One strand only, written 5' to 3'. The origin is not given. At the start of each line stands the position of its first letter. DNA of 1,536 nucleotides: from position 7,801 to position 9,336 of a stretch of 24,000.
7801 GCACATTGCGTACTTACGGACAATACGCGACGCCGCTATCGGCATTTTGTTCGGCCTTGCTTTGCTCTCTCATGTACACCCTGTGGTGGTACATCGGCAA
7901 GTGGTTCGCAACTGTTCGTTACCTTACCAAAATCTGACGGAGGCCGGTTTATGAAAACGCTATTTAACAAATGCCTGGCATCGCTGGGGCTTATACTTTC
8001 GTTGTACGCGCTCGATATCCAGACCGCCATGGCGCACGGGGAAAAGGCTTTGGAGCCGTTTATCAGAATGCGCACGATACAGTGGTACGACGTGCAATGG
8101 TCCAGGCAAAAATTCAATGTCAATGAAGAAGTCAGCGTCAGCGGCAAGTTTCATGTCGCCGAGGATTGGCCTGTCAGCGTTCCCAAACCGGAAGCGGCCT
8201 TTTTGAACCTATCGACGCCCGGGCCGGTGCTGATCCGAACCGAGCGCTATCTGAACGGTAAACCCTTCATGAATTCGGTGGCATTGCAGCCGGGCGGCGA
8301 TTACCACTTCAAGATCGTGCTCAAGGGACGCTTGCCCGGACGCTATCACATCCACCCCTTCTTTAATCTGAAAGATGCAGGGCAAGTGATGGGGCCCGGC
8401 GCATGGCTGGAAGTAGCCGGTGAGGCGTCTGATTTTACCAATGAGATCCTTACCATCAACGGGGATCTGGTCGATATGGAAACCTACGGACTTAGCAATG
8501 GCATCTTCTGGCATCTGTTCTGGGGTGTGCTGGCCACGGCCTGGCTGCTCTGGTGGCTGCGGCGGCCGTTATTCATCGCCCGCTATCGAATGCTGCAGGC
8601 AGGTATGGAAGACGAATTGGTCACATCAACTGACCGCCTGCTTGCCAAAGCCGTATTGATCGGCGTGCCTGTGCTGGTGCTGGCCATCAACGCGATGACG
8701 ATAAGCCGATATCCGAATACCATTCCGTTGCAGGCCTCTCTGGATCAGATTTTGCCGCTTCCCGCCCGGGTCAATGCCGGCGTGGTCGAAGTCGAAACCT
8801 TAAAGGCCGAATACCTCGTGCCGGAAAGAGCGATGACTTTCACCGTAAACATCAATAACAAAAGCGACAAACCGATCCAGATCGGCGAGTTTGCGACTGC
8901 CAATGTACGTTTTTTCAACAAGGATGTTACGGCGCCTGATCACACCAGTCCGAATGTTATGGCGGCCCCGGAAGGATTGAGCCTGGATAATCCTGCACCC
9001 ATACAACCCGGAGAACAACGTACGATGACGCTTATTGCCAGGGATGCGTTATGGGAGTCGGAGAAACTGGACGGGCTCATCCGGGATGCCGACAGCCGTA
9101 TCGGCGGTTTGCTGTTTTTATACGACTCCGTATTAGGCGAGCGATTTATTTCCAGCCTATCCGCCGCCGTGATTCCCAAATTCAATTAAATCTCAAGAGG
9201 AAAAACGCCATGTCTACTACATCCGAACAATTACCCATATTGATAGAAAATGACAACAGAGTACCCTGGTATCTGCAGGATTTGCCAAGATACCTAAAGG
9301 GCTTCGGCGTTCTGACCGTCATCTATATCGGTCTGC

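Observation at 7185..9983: pxmABC-type divergent copper monooxygenase operon with all copper-site ligands intact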

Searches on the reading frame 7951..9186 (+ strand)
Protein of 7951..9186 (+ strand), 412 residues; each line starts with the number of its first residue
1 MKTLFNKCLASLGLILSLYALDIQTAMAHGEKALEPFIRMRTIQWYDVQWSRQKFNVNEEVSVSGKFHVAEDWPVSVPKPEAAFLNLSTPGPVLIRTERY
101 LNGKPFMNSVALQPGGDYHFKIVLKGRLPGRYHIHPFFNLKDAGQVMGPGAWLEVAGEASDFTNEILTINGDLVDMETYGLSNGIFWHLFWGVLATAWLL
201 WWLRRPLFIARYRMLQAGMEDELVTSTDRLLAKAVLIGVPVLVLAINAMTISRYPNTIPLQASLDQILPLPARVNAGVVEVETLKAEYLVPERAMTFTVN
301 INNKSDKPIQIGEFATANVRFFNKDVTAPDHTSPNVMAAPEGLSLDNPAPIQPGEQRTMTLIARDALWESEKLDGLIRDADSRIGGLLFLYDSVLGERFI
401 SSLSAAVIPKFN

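Call 4: search_protein_families(library=pfam, proteins=[window:7951-9186:+])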
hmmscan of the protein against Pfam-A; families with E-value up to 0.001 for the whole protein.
window:7951-9186:+ (412 aa): 1 family
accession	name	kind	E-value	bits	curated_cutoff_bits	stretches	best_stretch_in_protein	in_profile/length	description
PF04744.17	Monooxygenase_B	-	5e-162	539.9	22.7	1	30-411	1-380/380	Monooxygenase subunit B protein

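Call 5: search_protein_families(library=ncbifam, proteins=[window:7951-9186:+])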
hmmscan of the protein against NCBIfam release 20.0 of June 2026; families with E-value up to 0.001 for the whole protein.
window:7951-9186:+ (412 aa): 2 families
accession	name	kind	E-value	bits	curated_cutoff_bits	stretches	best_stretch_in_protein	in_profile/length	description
NF041640.1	AmoB_BACT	equivalog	7.7e-184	611.3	336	1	2-411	2-410/410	bacterial ammonia monooxygenase, subunit AmoB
TIGR03079.1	CH4_NH3mon_ox_B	equivalog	1.2e-130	436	394.9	1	19-411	10-399/399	methane monooxygenase/ammonia monooxygenase subunit B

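Call 8: search_solved_structures(query=window:7951-9186:+, show_alignments=2)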
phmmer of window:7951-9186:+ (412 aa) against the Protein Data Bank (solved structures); distinct sequences matched with E-value up to 0.001: 11.
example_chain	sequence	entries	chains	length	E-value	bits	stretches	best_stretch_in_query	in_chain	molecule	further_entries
3rgb_A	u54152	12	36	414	3e-110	372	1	11-411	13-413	Methane monooxygenase subunit B2 | Particulate methane monooxygenase alpha subunit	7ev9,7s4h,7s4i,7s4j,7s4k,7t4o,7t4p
11ll_Aa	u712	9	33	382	7.9e-108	364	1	29-411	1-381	Particulate methane monooxygenase alpha subunit | particulate methane monooxygenase, B subunit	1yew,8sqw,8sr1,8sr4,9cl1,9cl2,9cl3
6cxh_A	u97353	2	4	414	7.5e-106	357.5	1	22-411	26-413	Particulate methane monooxygenase, B subunit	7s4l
9pxf_A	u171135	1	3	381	1.3e-105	356.8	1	29-411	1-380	Ammonia monooxygenase subunit B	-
9leg_B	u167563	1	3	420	1.5e-104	353.2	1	10-411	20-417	Ammonia monooxygenase subunit B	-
9cl6_A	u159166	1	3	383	6.8e-98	331.3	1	29-411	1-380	Ammonia monooxygenase beta subunit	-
3chx_A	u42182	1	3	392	2.1e-97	329.7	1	29-411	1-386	PmoB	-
4phz_A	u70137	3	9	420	2.8e-97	329.3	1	23-411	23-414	Particulate methane monooxygenase subunit B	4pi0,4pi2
3rfr_A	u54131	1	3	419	1.8e-95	323.3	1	22-411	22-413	PmoB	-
7s4m_A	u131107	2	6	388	2.3e-95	323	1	29-411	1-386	Particulate methane monooxygenase alpha subunit | Methane monooxygenase/ammonia monooxygenase subunit B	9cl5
4o65_A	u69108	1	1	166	6.9e-05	25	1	99-161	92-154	Putative archaeal ammonia monooxygenase subunit B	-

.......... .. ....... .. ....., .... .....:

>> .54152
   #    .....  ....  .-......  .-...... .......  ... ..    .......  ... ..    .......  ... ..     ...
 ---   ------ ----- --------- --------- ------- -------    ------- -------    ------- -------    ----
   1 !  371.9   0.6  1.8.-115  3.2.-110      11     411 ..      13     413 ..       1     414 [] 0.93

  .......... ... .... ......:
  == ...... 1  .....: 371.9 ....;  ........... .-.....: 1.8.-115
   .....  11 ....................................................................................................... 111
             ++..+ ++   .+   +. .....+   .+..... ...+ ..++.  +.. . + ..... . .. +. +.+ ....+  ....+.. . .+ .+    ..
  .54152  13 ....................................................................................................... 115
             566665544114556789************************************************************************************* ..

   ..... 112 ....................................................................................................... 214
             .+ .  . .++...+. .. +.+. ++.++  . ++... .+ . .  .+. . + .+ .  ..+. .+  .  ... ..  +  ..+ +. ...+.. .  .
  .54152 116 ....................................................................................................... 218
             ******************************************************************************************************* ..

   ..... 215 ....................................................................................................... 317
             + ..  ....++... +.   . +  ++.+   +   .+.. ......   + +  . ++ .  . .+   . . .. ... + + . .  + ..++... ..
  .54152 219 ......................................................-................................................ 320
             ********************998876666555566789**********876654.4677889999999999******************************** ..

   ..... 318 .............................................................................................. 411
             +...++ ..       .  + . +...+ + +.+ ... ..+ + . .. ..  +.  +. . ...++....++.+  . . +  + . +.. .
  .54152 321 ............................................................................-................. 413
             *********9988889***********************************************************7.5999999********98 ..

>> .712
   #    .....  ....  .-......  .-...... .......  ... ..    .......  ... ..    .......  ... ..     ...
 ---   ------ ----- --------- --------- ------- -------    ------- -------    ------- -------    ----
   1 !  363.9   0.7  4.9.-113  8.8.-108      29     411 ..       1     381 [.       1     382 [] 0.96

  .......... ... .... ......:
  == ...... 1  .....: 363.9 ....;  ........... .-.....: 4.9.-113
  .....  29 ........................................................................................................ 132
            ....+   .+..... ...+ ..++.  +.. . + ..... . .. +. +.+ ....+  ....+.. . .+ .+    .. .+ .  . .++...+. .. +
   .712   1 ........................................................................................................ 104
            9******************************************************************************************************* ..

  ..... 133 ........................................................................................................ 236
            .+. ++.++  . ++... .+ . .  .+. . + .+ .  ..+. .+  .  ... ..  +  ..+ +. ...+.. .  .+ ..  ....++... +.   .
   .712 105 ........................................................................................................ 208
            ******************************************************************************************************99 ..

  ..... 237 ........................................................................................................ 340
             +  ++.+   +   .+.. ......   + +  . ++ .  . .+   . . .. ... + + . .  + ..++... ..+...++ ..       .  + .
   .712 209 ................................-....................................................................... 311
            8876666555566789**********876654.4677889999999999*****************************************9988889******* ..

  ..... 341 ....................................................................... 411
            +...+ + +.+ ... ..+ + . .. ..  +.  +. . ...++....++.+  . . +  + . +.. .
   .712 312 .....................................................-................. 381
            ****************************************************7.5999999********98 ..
